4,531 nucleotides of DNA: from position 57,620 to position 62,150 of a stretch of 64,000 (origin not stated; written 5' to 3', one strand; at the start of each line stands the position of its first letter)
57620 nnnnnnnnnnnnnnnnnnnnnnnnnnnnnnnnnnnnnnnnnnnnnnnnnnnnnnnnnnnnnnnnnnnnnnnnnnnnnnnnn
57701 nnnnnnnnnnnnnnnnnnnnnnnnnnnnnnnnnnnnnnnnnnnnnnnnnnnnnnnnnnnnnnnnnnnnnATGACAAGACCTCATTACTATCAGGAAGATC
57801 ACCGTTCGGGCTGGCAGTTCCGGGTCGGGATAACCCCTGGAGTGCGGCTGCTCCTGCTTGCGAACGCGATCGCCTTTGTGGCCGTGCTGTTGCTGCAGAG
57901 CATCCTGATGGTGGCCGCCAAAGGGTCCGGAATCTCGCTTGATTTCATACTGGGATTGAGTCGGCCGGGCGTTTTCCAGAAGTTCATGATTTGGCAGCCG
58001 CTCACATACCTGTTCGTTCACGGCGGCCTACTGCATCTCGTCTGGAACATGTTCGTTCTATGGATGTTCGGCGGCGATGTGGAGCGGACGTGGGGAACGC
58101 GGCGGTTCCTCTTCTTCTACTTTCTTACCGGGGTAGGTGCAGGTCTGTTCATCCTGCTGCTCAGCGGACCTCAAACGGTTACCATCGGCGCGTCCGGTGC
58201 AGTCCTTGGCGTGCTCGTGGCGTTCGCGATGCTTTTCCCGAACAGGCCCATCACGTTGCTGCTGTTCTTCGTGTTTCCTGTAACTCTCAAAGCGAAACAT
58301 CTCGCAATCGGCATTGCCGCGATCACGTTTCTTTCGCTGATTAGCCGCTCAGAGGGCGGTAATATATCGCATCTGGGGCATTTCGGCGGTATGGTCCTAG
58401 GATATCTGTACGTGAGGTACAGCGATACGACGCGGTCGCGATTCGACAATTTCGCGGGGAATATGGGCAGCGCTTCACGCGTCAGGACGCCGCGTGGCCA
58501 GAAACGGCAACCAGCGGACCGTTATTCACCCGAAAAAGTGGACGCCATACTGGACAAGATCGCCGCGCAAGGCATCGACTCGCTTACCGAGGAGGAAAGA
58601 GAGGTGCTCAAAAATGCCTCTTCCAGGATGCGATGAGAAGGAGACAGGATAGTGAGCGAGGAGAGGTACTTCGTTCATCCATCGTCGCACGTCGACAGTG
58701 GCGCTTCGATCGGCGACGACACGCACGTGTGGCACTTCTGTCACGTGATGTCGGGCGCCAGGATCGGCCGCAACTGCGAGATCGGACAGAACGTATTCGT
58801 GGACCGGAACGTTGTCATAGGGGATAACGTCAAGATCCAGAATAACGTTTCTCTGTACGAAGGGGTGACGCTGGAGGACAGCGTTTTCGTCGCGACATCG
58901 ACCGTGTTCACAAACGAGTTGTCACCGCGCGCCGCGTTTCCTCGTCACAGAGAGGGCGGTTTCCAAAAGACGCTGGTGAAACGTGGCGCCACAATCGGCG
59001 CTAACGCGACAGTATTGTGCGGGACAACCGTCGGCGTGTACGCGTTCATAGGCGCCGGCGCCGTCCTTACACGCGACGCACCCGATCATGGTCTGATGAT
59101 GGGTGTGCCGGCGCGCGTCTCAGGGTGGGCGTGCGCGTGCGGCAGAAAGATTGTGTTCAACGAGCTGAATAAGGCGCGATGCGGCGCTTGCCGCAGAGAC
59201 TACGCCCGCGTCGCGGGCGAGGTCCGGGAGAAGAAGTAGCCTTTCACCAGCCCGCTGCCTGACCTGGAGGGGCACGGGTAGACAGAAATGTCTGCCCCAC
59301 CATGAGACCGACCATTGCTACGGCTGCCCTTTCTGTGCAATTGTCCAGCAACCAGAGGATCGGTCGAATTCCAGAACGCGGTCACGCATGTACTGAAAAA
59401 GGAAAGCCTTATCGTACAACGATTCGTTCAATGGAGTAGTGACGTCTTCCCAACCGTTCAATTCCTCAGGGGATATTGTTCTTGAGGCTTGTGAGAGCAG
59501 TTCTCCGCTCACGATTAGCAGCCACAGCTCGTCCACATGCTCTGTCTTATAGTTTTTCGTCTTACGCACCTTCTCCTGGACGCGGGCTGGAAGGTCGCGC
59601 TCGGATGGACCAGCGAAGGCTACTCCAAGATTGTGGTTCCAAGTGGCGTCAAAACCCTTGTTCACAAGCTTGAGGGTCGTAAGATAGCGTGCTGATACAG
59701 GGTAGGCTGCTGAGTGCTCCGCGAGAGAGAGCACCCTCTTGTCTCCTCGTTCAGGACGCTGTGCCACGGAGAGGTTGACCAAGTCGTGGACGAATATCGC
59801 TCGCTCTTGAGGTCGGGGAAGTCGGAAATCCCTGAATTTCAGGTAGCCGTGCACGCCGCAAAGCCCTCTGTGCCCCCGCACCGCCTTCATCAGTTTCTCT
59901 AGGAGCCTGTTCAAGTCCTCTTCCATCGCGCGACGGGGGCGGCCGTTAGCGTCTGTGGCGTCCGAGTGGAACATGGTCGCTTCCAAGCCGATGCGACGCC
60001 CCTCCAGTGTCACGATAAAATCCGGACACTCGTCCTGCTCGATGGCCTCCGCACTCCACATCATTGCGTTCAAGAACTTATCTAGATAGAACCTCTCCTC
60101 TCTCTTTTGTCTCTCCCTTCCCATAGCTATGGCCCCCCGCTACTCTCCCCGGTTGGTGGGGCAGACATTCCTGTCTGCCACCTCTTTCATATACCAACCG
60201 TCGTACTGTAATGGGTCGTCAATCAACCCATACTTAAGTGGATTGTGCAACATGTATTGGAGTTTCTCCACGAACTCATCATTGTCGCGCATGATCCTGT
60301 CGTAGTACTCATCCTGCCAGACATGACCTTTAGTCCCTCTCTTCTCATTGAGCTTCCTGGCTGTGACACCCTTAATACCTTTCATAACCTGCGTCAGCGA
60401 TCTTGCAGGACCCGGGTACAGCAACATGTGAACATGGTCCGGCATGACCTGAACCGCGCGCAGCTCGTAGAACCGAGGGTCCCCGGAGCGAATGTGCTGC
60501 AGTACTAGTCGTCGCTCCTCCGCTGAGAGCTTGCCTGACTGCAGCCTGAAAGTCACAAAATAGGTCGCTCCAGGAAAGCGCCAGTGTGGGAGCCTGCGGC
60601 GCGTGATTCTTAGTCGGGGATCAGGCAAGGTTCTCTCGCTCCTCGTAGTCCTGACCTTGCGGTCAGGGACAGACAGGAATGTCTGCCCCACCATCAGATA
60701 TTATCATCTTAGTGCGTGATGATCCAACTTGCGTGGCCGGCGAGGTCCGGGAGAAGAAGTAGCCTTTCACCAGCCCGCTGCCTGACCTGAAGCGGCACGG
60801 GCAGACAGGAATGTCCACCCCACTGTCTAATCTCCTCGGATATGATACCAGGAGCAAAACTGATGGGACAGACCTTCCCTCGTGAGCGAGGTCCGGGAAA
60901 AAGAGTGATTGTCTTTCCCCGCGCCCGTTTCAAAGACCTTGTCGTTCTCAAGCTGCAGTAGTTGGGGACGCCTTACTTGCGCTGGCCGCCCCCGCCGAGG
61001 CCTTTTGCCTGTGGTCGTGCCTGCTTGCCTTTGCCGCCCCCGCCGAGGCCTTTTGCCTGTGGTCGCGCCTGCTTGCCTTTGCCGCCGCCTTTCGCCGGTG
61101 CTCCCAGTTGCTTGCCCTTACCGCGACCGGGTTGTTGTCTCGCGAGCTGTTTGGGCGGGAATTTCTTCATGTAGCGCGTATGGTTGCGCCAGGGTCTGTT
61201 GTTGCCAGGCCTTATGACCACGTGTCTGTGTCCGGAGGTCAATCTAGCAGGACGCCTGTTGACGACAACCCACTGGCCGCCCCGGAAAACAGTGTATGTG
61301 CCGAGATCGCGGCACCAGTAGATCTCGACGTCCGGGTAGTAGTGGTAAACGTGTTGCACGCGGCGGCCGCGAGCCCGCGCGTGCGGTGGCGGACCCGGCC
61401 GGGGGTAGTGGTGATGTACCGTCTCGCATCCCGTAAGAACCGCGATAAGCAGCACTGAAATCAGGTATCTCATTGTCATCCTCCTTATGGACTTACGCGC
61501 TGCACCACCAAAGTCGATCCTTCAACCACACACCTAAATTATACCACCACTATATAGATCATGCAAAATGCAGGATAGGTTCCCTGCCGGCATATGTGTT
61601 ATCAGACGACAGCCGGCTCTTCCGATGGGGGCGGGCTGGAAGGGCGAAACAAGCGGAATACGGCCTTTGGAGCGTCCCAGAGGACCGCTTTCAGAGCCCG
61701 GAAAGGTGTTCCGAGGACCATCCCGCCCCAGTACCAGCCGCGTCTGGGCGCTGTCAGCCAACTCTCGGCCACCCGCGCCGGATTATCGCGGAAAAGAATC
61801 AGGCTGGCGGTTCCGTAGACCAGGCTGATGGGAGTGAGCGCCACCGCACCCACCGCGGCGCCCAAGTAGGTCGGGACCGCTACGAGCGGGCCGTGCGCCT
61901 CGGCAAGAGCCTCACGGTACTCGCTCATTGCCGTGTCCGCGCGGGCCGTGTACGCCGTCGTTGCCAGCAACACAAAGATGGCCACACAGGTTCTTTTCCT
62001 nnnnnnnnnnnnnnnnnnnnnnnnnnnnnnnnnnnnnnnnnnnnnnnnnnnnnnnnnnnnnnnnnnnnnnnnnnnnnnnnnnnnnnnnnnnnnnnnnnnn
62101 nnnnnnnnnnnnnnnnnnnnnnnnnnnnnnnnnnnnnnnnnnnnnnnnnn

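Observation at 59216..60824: RAYT-bearing 1.5-kb insertion bracketed by ~86-bp direct repeats that re-create the 3' end of the target gene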

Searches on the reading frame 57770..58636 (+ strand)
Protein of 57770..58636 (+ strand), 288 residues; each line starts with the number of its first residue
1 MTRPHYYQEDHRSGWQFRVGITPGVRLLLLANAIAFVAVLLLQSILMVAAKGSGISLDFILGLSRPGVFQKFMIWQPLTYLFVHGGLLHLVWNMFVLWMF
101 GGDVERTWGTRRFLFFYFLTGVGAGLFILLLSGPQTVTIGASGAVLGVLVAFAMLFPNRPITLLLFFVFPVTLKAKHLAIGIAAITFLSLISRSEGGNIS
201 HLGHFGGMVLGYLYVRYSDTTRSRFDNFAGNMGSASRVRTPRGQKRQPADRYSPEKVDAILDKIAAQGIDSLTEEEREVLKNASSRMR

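Call 6: search_protein_families(library=pfam, proteins=[window:57770-58636:+], max_evalue=0.01)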
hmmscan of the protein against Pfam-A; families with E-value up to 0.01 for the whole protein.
window:57770-58636:+ (288 aa): 3 families
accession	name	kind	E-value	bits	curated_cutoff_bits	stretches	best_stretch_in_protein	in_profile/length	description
PF01694.28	Rhomboid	-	3.3e-29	102.4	22.6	1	73-215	3-137/143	Rhomboid domain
PF20216.3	DUF6576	-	1.3e-08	35.3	27.3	1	256-284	17-45/47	Family of unknown function (DUF6576)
PF08551.15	DUF1751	-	1.6e-05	25.8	22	1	73-131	7-65/99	Eukaryotic integral membrane protein (DUF1751)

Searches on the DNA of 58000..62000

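Call 80: search_rna_families(source=window, start=58000, end=62000, threshold=evalue, max_evalue=1)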
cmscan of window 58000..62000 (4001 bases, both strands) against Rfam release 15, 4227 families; matches with E-value up to 1: 0.
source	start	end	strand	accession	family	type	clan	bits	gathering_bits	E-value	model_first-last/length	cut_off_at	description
